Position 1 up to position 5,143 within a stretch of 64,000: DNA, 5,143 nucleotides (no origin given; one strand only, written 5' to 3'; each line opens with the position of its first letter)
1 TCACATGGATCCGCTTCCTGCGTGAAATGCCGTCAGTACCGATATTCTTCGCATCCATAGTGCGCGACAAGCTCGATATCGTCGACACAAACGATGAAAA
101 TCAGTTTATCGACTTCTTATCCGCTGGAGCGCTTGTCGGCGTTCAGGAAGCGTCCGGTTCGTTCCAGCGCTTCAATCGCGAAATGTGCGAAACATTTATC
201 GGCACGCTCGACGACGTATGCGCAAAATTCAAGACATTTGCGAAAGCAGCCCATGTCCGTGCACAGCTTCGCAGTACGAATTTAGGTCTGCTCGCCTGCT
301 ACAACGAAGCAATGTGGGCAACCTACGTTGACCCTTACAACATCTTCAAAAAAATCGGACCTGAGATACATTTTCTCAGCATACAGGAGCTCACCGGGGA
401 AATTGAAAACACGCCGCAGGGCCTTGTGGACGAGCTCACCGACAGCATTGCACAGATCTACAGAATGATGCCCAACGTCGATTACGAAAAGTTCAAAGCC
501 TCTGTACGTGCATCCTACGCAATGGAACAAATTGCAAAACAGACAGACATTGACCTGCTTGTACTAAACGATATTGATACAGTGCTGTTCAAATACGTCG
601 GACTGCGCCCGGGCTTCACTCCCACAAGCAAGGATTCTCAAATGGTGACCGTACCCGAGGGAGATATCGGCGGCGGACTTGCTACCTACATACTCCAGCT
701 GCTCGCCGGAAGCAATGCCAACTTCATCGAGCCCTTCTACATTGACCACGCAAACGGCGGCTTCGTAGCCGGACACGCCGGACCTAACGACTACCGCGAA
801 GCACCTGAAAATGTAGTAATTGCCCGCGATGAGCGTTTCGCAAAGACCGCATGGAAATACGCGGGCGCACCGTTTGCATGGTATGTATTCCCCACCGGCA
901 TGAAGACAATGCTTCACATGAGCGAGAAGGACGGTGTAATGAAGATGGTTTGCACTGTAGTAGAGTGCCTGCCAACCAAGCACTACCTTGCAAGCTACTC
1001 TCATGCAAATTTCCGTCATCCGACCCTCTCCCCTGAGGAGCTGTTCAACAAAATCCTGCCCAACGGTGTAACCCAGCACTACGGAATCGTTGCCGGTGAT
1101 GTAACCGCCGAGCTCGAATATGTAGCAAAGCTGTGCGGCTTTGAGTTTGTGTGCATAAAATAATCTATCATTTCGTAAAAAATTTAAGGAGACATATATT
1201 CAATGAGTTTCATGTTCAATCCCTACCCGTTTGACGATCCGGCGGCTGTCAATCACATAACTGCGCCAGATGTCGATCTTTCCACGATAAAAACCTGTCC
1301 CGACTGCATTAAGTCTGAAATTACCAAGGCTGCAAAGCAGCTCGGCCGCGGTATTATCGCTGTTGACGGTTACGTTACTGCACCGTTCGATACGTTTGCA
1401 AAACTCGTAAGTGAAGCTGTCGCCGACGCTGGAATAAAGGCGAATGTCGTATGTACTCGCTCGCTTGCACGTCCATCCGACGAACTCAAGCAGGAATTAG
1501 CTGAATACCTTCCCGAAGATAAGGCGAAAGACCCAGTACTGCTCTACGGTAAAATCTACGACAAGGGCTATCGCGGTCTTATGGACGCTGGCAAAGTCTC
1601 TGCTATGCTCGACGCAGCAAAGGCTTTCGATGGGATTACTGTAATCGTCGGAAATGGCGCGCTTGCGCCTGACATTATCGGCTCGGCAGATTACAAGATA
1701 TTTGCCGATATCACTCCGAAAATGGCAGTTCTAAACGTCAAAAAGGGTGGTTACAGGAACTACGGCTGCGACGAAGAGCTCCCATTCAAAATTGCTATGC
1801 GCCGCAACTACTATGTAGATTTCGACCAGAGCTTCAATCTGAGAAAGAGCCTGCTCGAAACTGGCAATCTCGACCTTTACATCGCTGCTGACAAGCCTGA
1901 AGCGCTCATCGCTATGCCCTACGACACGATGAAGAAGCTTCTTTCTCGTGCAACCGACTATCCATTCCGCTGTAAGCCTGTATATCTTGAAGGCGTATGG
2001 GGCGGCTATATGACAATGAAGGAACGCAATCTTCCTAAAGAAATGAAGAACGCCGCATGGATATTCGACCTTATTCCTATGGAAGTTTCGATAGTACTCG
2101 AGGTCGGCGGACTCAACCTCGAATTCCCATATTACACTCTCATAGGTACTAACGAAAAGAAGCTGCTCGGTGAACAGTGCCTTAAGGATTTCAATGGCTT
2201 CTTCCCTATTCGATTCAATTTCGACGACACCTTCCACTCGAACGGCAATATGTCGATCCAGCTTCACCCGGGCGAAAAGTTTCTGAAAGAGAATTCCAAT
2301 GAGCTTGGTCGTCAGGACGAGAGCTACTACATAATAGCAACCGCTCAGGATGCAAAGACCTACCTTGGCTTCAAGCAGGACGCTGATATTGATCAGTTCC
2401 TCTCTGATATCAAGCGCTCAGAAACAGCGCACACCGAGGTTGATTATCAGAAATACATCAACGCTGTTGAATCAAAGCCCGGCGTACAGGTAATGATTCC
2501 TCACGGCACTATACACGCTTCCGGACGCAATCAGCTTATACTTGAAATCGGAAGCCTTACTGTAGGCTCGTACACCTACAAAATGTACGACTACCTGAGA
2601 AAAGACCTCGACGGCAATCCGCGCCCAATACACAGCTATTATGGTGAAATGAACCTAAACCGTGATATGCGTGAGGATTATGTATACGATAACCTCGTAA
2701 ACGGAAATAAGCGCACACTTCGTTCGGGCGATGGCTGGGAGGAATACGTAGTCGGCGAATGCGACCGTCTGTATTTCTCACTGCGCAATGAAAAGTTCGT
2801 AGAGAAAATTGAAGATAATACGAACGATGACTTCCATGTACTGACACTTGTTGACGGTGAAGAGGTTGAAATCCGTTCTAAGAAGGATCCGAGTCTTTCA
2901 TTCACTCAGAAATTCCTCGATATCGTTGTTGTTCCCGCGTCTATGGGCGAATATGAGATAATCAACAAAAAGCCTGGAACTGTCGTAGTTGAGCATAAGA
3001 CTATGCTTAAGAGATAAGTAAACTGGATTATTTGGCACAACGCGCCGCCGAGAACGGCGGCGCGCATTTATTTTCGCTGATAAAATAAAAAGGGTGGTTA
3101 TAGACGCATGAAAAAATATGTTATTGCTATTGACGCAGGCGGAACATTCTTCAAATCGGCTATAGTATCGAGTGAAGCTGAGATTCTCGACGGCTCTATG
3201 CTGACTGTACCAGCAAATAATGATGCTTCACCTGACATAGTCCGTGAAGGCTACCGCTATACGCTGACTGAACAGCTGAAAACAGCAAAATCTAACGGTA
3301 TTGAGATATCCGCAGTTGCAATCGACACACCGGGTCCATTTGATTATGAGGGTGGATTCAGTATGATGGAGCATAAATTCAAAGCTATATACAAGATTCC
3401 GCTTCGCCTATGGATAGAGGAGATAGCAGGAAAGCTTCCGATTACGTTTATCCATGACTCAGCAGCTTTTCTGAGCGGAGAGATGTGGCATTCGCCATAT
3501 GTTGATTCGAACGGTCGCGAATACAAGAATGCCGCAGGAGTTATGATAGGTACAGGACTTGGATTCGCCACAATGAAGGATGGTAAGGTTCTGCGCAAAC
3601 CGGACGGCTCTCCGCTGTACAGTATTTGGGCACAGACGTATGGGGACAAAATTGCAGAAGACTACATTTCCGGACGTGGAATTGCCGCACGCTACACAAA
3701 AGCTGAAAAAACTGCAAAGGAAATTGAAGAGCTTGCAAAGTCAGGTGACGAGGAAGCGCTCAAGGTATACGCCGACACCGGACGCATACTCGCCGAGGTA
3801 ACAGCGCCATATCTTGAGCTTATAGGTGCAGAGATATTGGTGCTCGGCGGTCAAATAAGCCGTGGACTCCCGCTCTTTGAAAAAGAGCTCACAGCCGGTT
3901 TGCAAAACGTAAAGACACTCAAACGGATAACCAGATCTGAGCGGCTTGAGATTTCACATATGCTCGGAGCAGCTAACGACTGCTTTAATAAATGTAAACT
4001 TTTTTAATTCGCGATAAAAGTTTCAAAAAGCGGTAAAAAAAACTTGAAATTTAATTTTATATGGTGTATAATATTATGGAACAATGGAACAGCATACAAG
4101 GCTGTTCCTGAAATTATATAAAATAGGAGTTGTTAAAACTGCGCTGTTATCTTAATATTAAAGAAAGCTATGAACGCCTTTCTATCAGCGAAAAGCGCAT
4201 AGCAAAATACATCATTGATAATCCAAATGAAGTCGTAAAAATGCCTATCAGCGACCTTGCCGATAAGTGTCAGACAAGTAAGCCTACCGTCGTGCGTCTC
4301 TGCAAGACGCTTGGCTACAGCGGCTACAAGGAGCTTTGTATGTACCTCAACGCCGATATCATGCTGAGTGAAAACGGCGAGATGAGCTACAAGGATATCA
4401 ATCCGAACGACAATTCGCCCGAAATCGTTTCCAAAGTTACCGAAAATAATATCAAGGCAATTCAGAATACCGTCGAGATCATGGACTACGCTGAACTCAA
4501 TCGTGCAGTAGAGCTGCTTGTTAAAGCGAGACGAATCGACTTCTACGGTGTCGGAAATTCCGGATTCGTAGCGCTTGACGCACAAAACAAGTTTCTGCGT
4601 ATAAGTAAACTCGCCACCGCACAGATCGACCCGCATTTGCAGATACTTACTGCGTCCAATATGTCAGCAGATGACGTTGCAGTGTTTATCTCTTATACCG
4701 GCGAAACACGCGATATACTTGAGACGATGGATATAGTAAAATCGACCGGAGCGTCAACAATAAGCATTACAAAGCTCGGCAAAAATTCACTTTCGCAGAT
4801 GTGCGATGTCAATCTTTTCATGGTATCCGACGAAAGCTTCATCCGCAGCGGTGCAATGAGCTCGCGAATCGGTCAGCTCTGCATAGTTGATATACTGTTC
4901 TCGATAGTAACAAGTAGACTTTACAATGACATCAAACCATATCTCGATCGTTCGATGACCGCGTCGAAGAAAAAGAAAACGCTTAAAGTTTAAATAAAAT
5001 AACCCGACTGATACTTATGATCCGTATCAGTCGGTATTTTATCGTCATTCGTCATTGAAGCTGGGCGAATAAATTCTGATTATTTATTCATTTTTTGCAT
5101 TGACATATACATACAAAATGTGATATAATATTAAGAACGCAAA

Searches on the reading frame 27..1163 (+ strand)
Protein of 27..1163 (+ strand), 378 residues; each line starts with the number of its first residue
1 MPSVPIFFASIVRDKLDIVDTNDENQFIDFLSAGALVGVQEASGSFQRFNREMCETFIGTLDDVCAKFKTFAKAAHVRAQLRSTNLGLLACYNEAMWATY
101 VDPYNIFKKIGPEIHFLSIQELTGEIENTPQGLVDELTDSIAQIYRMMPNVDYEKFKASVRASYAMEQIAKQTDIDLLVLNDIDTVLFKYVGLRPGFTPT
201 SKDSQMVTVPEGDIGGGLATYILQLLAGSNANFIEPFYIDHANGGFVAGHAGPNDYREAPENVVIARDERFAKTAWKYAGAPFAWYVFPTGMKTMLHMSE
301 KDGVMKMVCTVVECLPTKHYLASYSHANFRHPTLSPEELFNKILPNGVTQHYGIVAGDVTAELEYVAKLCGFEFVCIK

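Call 55: search_protein_families(library=pfam, proteins=[window:27-1163:+], max_evalue=0.00001)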
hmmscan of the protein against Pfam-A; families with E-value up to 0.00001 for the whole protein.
window:27-1163:+ (378 aa): 0 families

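Call 76: search_protein_families(library=ncbifam, proteins=[window:27-1163:+], max_evalue=0.001)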
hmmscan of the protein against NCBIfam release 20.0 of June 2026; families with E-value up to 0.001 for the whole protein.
window:27-1163:+ (378 aa): 1 family
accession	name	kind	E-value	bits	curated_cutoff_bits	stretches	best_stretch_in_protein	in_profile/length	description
NF048012.1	SlpQosIsomSftI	equivalog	4e-07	29.1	700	1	63-371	136-437/443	sulfoquinovose isomerase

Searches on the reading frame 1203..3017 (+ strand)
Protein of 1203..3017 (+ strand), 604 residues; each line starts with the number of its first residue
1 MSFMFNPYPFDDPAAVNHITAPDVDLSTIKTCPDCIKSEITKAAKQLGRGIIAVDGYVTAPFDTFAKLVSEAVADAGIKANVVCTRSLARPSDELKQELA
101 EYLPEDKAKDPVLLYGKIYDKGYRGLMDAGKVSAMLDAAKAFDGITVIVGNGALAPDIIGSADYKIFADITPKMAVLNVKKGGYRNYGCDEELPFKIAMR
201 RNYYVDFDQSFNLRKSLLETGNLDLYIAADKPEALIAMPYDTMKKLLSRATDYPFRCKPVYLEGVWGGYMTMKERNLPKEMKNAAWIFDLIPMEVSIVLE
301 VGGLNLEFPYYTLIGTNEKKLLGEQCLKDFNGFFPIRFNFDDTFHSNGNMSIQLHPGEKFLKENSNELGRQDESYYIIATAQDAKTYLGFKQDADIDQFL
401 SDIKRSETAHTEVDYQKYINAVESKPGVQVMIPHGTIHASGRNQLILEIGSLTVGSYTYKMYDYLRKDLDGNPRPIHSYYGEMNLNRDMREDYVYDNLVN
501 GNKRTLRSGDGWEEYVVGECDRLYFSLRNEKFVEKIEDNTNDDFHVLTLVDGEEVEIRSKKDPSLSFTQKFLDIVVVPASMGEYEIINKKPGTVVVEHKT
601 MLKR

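Call 55: search_protein_families(library=pfam, proteins=[window:1203-3017:+], max_evalue=0.00001)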
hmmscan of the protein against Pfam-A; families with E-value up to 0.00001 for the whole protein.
window:1203-3017:+ (604 aa): 0 families

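Call 76: search_protein_families(library=ncbifam, proteins=[window:1203-3017:+], max_evalue=0.001)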
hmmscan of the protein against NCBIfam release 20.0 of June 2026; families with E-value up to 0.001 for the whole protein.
window:1203-3017:+ (604 aa): 1 family
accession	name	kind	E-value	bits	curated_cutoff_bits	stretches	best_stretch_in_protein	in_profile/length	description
TIGR00218.1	manA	equivalog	3.4e-05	23.2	116.2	1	361-564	147-331/359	mannose-6-phosphate isomerase, class I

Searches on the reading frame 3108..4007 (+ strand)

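Call 55: search_protein_families(library=pfam, proteins=[window:3108-4007:+], max_evalue=0.00001)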
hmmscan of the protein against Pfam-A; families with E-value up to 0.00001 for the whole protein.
window:3108-4007:+ (299 aa): 1 family
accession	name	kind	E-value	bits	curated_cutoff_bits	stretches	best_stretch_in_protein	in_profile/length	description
PF00480.26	ROK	-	6.4e-20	72.3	22.9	2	6-163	2-146/294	ROK family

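Call 76: search_protein_families(library=ncbifam, proteins=[window:3108-4007:+], max_evalue=0.001)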
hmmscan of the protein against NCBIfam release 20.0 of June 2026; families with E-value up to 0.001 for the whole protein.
window:3108-4007:+ (299 aa): 7 families
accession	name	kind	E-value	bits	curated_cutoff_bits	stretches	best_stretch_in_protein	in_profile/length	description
TIGR00744.1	ROK_glcA_fam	subfamily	3.4e-11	43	260.35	1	6-167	1-151/318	ROK family glucokinase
NF047821.1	NactlManKinNanK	equivalog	3.7e-10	39.8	450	1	5-250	3-243/288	N-acetylmannosamine kinase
NF003461.0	PRK05082.1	subfamily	6.2e-10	38.9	283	1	5-166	3-148/291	N-acetylmannosamine kinase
NF009835.0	PRK13310.1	equivalog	3.4e-07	29.9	380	1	183-281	185-289/303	N-acetylglucosamine kinase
NF042998.1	bglucokin_BglK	equivalog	4.3e-07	29.5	550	1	5-163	3-144/291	beta-glucoside kinase BglK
NF007251.0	PRK09698.1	equivalog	1e-05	25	253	1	1-253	4-251/304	allose kinase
NF007108.0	PRK09557.1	equivalog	0.00027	20.3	443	0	182-252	184-257/303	fructokinase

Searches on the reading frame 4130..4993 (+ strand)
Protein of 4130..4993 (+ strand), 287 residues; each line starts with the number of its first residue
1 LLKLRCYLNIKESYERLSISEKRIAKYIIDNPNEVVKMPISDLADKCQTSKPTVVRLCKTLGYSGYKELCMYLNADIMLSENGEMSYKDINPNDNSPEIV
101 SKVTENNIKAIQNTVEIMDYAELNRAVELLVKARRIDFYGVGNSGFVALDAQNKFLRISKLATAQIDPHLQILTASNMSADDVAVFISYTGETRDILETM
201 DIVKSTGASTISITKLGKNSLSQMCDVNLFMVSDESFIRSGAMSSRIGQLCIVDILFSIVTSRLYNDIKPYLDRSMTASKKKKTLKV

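Call 55: search_protein_families(library=pfam, proteins=[window:4130-4993:+], max_evalue=0.00001)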
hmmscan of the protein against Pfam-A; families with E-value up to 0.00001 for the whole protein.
window:4130-4993:+ (287 aa): 2 families
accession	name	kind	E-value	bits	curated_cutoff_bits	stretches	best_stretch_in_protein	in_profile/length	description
PF01380.27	SIS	-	4.6e-23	81.9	25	1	130-258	2-130/131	SIS domain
PF01418.23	HTH_6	-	1.5e-19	70.2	28.3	1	9-76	6-73/77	Helix-turn-helix domain, rpiR family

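Call 76: search_protein_families(library=ncbifam, proteins=[window:4130-4993:+], max_evalue=0.001)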
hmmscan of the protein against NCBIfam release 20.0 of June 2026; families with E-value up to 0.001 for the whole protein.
window:4130-4993:+ (287 aa): 14 families
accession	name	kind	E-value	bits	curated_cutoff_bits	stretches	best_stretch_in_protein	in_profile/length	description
NF008458.0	PRK11337.1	equivalog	8.3e-54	182.5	378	1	10-283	20-291/293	MurR/RpiR family transcriptional regulator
NF008451.0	PRK11302.1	subfamily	2.7e-51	174.7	296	1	9-278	6-272/286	transcriptional regulator HexR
NF040776.2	AlsR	equivalog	2.7e-48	164.3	400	1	10-278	8-274/279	transcriptional repressor AlsR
NF010701.0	PRK14101.1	equivalog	2.4e-47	161.5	920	1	9-262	346-596/638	bifunctional transcriptional regulator/glucokinase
NF008590.0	PRK11557.1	equivalog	4.7e-45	154.2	355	1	5-260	2-259/282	MurR/RpiR family transcriptional regulator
NF012026.0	PRK15482.1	equivalog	1.4e-31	110.1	408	1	10-261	7-263/285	HTH-type transcriptional regulator MurR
NF041755.1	RuMP_HxlAB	equivalog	2.8e-08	33.1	500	1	102-240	215-348/391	bifunctional 3-hexulose-6-phosphate synthase/6-phospho-3-hexuloisomerase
TIGR03127.2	RuMP_HxlB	equivalog_domain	3.9e-08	33.4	160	1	109-233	6-125/178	6-phospho-3-hexuloisomerase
NF001484.0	PRK00331.1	subfamily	4.5e-08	31.9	381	1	106-231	260-384/601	isomerizing glutamine--fructose-6-phosphate transaminase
TIGR01135.1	glmS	equivalog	5.5e-08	31.8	418.05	1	98-231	262-389/607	glutamine--fructose-6-phosphate transaminase (isomerizing)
TIGR00393.1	kpsF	subfamily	1.3e-05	24.9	203.7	1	178-256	45-125/268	KpsF/GutQ family sugar-phosphate isomerase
NF009222.0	PRK12570.1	subfamily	2.5e-05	23.3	255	1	171-255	129-214/307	N-acetylmuramic acid 6-phosphate etherase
TIGR00274.1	TIGR00274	equivalog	5.7e-05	22.3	302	1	170-250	116-197/291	N-acetylmuramic acid 6-phosphate etherase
NF003915.0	PRK05441.1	subfamily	0.00032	19.8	168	0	172-233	123-184/300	N-acetylmuramic acid 6-phosphate etherase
